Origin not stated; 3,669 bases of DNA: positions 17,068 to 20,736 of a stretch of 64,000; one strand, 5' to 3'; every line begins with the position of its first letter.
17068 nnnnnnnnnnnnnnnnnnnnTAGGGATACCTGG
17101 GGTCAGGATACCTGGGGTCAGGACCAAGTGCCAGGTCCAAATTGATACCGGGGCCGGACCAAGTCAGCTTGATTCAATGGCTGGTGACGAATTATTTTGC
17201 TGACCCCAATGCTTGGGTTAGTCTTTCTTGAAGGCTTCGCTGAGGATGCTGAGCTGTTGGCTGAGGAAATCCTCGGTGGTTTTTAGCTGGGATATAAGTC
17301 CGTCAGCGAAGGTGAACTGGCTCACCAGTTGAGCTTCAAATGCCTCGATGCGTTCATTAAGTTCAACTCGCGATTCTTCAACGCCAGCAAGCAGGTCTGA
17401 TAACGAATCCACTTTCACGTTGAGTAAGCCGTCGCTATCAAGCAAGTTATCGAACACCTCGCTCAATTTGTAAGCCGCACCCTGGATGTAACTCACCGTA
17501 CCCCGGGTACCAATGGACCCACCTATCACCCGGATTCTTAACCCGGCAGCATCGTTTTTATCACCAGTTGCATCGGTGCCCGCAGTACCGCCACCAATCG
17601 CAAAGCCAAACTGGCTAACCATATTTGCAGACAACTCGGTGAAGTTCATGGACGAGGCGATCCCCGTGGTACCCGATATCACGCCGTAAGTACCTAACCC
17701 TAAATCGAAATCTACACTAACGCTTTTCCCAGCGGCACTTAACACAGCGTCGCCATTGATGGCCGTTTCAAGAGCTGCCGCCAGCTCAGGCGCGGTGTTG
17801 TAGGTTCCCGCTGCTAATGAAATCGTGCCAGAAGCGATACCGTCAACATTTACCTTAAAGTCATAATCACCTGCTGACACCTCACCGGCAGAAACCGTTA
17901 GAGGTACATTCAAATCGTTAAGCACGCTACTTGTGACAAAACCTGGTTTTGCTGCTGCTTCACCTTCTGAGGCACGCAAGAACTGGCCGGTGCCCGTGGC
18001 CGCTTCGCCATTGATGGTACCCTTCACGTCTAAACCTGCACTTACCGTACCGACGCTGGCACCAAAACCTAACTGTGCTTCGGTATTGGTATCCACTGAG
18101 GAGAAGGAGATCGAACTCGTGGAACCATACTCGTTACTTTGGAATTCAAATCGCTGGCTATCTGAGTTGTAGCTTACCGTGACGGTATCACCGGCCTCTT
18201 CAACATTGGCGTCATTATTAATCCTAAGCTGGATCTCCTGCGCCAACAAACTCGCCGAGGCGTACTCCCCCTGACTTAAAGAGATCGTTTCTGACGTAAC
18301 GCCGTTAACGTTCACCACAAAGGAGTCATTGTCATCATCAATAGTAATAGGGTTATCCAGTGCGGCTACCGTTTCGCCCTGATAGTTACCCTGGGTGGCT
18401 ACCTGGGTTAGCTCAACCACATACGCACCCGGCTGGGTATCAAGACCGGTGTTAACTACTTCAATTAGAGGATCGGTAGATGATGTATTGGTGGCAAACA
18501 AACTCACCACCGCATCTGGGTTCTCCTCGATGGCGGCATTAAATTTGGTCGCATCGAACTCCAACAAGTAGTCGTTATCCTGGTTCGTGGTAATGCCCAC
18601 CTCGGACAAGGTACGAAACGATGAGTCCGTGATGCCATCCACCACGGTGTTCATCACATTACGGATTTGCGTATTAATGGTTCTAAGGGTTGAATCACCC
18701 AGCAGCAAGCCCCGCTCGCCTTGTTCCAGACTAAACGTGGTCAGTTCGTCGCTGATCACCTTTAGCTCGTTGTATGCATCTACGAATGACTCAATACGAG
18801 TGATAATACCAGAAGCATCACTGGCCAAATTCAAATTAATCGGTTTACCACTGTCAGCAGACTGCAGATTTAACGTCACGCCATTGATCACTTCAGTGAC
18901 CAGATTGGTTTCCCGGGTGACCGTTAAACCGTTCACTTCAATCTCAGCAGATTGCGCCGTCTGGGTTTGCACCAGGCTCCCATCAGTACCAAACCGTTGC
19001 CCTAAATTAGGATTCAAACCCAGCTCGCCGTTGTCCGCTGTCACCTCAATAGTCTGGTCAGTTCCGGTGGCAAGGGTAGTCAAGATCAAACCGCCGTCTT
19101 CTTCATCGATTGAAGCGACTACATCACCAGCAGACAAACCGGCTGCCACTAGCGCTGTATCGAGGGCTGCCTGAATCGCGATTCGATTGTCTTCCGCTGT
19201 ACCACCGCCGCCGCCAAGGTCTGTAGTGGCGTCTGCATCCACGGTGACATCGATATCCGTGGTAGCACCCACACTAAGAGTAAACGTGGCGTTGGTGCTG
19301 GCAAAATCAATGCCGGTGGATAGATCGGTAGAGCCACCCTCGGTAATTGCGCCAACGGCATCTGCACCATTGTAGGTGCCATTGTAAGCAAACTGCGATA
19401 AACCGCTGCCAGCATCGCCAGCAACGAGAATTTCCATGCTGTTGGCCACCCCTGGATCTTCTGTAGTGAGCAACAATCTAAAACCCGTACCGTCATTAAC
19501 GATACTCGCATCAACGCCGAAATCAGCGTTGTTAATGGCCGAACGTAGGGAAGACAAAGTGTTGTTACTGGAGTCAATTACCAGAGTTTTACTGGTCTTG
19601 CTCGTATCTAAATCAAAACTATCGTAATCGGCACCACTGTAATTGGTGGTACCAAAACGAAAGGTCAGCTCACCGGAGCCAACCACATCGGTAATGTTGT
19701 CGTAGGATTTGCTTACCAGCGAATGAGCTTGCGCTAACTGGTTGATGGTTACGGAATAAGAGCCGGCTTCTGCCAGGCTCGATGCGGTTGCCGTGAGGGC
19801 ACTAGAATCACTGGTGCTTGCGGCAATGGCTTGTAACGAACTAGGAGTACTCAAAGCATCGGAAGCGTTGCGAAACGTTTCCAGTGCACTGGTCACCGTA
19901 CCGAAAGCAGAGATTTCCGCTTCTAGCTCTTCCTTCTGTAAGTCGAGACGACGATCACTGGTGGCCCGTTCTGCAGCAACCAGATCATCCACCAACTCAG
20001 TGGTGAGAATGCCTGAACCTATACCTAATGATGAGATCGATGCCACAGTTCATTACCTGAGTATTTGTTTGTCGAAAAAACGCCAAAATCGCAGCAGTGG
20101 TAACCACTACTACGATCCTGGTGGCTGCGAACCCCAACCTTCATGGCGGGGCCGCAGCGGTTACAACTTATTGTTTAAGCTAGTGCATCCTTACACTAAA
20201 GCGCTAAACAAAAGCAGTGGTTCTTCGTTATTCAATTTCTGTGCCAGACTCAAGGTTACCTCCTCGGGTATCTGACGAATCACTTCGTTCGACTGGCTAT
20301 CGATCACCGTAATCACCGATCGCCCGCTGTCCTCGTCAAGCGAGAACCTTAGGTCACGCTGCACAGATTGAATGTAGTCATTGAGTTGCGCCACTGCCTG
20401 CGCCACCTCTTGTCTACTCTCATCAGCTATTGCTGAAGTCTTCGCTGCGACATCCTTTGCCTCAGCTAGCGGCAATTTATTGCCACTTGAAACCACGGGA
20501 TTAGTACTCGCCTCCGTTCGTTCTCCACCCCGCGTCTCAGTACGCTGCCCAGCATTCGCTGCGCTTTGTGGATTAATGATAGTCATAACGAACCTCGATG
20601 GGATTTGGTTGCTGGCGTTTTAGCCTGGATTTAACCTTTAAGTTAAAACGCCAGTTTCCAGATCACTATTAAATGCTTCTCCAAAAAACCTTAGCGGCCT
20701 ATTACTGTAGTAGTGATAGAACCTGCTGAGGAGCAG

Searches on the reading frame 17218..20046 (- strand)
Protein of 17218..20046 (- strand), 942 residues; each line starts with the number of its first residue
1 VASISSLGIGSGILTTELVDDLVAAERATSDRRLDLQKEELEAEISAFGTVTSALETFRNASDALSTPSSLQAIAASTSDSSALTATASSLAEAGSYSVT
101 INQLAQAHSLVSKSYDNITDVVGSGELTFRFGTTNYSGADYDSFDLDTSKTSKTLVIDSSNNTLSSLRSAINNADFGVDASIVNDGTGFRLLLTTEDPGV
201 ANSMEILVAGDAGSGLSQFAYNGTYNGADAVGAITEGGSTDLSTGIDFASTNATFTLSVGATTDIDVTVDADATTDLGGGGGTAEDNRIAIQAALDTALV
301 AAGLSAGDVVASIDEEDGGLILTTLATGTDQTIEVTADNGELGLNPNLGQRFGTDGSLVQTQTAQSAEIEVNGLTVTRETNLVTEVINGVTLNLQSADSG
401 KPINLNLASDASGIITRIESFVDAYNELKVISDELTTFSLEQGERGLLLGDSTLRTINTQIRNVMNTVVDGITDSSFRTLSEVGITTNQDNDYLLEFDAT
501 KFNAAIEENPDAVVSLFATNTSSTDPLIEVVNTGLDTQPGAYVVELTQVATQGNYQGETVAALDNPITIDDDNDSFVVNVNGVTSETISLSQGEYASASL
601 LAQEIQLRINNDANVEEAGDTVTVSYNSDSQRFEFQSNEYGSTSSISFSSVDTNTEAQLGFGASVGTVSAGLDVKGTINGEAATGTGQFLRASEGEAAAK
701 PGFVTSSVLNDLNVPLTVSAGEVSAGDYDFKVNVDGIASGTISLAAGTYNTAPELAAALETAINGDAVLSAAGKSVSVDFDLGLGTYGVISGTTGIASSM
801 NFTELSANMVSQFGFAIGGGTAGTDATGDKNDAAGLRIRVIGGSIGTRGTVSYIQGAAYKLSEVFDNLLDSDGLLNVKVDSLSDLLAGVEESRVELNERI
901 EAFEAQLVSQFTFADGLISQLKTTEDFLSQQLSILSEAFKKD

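Call 4: search_protein_families(library=pfam, proteins=[window:17218-20046:-], max_evalue=0.01)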
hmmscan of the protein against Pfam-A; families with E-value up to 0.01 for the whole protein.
window:17218-20046:- (942 aa): 2 families
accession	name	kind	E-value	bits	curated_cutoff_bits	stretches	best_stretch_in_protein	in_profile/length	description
PF07195.17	FliD_C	-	9e-43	146.8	25.4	1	364-559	1-192/236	Flagellar hook-associated protein 2 C-terminus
PF02465.23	FliD_N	-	6.9e-24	84.7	24.8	1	11-108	1-97/97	Flagellar hook-associated protein 2 N-terminus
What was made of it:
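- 17218..20046 (-): fliD filament cap gene, 942 aa. Pfam FliD_N and FliD_C (call 4).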

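Call 24: find_encoding_contigs(protein=window:17218-20046:-, flank=10000, max_places=6)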
Protein window:17218-20046:- (942 aa): 1 contig read that carries it; 1 place shown.
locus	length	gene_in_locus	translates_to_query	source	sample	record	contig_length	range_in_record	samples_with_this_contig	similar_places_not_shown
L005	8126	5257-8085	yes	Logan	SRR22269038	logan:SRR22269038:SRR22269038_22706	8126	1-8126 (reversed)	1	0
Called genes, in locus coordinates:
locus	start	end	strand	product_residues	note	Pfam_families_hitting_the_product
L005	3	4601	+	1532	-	?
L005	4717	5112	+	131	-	PF03646:FlaG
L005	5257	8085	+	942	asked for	PF02465:FliD_N, PF07195:FliD_C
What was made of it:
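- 17218..20046 (-): Exact product on Logan contig L005 (call 24).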

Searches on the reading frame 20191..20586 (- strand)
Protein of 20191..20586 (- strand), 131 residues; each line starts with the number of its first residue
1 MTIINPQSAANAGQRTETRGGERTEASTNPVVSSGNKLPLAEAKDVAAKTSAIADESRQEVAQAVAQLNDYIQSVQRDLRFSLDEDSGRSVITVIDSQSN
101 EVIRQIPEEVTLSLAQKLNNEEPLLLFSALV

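Call 4: search_protein_families(library=pfam, proteins=[window:20191-20586:-], max_evalue=0.01)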
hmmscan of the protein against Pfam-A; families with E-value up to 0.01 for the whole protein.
window:20191-20586:- (131 aa): 1 family
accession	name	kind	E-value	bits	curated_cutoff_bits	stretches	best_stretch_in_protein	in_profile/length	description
PF03646.20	FlaG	-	5.7e-21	75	23.8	1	44-121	17-94/101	FlaG protein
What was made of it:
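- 20191..20586 (-): flaG, immediately downstream of the flagellin gene. Pfam FlaG E=6e-21 (call 4).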
